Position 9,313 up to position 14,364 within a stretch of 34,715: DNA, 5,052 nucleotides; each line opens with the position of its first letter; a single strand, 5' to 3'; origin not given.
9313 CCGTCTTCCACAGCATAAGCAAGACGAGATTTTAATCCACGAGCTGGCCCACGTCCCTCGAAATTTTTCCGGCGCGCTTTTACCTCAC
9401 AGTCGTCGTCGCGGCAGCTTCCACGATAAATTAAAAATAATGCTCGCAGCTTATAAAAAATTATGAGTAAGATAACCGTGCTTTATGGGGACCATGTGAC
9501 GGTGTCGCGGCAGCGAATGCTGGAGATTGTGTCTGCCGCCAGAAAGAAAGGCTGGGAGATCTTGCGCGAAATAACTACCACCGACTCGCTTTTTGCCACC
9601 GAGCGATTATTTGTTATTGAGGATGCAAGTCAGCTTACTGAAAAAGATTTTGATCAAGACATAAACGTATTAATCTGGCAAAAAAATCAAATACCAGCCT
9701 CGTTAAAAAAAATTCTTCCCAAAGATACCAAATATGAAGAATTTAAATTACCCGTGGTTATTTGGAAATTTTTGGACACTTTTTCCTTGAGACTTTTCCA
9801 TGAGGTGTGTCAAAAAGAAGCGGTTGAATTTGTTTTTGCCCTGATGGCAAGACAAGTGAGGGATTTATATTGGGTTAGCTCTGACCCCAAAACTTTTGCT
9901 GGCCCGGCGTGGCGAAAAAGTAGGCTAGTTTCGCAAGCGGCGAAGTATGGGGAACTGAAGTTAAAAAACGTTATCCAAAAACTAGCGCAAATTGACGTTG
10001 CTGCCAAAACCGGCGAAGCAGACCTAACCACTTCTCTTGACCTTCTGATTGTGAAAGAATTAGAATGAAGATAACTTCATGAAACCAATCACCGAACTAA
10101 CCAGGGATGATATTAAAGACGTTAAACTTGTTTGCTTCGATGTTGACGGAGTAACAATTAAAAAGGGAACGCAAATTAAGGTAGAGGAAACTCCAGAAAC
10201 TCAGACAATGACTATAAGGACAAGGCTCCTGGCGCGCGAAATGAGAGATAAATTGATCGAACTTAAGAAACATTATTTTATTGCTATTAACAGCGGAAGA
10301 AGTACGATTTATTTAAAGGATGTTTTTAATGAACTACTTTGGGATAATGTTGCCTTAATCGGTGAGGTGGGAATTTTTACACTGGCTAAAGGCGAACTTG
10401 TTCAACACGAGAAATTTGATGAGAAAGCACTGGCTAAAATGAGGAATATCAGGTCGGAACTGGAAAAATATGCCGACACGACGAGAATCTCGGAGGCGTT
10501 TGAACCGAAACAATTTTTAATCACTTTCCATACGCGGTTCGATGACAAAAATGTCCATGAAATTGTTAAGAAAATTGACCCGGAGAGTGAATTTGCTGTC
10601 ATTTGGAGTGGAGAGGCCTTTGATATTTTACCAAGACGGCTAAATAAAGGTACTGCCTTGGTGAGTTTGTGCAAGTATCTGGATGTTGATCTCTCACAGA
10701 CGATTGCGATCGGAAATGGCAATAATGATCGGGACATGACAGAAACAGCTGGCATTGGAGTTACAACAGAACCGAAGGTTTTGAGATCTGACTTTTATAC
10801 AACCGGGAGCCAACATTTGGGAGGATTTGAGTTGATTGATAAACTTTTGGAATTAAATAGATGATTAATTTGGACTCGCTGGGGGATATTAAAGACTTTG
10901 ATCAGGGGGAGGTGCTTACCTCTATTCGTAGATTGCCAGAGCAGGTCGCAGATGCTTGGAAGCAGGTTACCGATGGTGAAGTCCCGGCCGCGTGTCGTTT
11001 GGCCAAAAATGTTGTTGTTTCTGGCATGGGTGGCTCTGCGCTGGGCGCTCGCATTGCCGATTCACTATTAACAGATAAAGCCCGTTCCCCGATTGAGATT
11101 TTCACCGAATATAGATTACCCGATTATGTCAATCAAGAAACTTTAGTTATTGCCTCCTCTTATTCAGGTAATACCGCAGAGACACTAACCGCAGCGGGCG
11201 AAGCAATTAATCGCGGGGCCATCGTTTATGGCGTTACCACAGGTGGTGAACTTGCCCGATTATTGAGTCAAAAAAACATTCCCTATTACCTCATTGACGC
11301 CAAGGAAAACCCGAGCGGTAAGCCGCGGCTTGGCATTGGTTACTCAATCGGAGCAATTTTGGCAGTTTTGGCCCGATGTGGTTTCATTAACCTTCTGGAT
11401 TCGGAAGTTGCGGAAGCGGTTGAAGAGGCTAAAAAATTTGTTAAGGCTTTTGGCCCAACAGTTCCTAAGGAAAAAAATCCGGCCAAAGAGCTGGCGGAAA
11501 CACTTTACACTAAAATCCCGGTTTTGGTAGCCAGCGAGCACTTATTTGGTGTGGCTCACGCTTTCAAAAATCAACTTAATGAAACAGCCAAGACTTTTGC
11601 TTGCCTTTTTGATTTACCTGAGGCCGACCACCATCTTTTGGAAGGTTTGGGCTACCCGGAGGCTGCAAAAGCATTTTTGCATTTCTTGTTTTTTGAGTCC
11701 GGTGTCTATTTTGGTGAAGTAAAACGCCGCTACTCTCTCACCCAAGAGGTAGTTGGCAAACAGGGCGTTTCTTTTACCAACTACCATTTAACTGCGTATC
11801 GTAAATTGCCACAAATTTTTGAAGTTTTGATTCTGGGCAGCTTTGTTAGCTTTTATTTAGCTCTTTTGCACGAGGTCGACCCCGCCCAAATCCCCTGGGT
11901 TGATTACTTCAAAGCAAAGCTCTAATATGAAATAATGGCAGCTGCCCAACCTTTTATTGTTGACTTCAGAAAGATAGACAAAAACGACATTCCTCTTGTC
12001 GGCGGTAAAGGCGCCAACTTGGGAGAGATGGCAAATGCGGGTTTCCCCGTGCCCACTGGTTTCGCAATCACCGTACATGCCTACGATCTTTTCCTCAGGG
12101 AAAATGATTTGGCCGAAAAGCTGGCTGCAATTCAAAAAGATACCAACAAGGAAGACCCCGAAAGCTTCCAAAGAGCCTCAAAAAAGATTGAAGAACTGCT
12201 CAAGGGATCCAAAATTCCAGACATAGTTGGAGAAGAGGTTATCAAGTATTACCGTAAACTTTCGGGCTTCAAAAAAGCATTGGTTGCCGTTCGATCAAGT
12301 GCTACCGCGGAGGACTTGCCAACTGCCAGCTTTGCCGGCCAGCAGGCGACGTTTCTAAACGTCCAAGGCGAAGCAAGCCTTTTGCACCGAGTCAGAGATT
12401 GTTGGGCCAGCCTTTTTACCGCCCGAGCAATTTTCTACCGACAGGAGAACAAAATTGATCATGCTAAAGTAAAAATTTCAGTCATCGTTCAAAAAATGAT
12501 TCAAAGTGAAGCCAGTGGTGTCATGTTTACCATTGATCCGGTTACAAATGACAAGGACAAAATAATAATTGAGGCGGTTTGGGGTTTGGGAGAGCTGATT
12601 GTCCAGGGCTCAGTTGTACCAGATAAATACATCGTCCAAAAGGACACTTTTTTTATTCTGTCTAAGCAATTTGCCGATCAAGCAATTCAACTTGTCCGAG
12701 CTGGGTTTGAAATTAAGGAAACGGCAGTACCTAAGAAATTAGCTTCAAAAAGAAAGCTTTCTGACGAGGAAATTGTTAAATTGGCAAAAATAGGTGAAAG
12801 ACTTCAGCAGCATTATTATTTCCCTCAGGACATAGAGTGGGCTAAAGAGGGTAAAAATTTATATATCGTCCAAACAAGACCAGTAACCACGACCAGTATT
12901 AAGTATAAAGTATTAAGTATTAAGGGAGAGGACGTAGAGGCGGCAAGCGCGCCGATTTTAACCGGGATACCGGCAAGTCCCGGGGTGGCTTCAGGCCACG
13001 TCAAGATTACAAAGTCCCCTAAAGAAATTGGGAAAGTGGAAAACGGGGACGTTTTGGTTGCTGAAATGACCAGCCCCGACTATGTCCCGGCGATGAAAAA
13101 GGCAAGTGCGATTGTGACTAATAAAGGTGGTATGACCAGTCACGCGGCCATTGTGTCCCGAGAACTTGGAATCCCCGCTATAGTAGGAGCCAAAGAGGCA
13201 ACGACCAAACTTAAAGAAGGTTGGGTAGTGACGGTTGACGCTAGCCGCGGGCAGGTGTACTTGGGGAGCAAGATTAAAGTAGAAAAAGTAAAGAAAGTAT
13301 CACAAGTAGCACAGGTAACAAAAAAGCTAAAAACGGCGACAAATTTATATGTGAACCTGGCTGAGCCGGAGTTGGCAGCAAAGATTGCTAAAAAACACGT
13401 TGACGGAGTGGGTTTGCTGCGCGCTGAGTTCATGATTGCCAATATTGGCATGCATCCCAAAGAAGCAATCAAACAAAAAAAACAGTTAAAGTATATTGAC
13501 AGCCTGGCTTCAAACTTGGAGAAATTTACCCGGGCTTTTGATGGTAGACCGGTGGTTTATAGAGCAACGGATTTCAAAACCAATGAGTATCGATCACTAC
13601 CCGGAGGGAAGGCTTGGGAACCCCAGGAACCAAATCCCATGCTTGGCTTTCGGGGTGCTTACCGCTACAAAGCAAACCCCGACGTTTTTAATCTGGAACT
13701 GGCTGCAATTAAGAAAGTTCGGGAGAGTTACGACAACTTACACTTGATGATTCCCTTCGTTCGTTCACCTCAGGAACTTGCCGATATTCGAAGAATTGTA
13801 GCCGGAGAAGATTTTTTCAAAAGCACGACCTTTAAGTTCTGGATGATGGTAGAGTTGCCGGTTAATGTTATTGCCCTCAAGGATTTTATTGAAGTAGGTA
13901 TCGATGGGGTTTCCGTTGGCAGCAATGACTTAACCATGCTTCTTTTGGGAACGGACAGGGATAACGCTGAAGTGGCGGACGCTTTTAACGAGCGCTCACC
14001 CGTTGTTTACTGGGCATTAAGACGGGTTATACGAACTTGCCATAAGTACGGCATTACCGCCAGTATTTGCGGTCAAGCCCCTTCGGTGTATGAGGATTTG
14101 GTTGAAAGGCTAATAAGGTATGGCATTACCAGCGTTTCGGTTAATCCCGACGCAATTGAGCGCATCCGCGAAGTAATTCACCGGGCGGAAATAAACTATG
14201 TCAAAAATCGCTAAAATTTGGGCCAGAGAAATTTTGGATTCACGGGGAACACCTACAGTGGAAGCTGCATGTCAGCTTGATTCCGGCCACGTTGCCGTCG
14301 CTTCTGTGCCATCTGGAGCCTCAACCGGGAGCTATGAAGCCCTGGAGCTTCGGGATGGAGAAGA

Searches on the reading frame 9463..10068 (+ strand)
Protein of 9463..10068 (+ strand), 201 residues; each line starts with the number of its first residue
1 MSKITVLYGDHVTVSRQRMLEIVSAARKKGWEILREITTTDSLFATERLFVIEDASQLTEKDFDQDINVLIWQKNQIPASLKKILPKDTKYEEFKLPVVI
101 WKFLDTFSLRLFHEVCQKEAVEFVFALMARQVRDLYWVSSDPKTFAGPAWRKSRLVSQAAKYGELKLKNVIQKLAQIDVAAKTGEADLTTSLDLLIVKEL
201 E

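Call 76: search_protein_families(library=pfam, proteins=[window:9463-10068:+], max_evalue=0.00001)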
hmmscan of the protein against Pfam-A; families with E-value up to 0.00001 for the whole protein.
window:9463-10068:+ (201 aa): 1 family
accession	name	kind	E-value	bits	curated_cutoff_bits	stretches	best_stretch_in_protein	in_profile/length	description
PF21694.2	DNA_pol3_delta_C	-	2e-06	28.2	27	0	153-198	75-120/121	DNA polymerase III delta subunit, C-terminal domain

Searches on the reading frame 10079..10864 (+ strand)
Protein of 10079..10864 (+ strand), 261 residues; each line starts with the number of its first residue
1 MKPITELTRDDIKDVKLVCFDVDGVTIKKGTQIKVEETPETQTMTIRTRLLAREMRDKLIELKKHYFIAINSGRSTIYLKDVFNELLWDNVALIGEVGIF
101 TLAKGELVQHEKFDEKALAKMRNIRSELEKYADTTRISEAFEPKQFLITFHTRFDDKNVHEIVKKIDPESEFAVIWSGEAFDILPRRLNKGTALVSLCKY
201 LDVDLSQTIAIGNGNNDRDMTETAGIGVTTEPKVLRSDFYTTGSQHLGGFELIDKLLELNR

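Call 76: search_protein_families(library=pfam, proteins=[window:10079-10864:+], max_evalue=0.00001)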
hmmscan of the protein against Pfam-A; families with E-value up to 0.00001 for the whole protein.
window:10079-10864:+ (261 aa): 2 families
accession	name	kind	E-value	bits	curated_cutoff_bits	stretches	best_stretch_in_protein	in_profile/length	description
PF08282.18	Hydrolase_3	-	1.8e-18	67.6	20.9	1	136-229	131-227/255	haloacid dehalogenase-like hydrolase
PF05116.19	S6PP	-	1.6e-09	38.2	20.3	1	61-228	31-204/247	Sucrose-6F-phosphate phosphohydrolase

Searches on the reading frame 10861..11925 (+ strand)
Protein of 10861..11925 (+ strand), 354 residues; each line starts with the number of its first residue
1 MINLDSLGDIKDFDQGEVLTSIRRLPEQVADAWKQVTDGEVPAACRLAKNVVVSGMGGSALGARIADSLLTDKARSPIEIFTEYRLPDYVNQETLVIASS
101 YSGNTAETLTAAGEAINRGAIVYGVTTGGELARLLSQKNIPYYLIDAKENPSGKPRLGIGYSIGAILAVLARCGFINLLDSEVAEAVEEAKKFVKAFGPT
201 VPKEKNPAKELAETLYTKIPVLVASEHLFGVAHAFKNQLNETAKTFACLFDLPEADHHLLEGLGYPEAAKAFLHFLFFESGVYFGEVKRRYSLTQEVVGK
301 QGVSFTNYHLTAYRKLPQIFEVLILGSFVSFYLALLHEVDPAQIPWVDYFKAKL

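Call 76: search_protein_families(library=pfam, proteins=[window:10861-11925:+], max_evalue=0.00001)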
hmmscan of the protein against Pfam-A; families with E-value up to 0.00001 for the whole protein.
window:10861-11925:+ (354 aa): 1 family
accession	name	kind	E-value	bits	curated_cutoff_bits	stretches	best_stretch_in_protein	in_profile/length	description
PF10432.14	bact-PGI_C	-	7.7e-33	114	24.5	1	204-354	1-151/151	Bacterial phospho-glucose isomerase C-terminal SIS domain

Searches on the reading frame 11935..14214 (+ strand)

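Call 76: search_protein_families(library=pfam, proteins=[window:11935-14214:+], max_evalue=0.00001)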
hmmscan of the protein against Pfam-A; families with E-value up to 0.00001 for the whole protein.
window:11935-14214:+ (759 aa): 3 families
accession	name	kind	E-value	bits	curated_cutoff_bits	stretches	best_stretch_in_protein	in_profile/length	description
PF01326.24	PPDK_N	-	1.5e-108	363.4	27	1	20-323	2-315/328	Pyruvate phosphate dikinase, AMP/ATP-binding domain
PF02896.24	PEP-utilizers_C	-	6.4e-64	216.4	22.8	1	453-752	5-292/293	PEP-utilising enzyme, PEP-binding domain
PF00391.29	PEP-utilizers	-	4.9e-30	103.4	23.1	1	369-439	2-72/72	PEP-utilising enzyme, mobile domain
